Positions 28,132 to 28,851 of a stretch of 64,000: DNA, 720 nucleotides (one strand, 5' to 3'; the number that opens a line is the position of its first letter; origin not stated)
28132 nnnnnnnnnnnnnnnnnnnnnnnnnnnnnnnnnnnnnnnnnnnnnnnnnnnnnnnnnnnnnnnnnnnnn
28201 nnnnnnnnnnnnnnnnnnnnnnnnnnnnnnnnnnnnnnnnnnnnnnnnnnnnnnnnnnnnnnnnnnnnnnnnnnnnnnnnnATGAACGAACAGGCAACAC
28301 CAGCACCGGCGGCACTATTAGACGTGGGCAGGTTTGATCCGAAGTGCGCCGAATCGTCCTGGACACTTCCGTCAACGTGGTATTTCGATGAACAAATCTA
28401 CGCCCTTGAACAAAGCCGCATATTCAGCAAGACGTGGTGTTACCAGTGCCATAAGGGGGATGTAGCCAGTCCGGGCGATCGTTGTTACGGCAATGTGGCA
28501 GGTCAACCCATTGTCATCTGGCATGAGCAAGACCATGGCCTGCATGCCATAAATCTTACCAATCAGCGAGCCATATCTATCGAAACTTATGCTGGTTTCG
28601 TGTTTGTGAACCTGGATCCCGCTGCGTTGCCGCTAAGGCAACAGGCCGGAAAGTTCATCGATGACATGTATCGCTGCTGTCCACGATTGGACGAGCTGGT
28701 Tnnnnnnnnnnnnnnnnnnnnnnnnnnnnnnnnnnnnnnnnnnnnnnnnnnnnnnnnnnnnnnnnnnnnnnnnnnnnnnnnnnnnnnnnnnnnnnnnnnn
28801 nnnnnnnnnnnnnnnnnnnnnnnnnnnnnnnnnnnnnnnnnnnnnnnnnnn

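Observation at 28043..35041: Approx. 7-kb lower-GC accessory island: candidate cyclic-nucleotide-gated acyl-signal biosynthesis and sensing module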

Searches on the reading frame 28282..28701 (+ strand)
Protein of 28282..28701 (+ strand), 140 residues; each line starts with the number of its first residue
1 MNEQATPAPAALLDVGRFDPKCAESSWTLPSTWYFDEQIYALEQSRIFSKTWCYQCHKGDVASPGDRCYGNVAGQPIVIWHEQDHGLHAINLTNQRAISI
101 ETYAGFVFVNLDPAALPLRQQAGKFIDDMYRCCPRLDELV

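Call 20: search_protein_families(library=pfam, proteins=[window:28282-28701:+], max_evalue=10)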
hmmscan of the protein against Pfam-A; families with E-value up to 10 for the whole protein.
window:28282-28701:+ (140 aa): 1 family
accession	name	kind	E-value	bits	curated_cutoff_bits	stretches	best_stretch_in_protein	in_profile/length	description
PF00355.32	Rieske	-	0.024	15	20.3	1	51-91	1-40/88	Rieske [2Fe-2S] domain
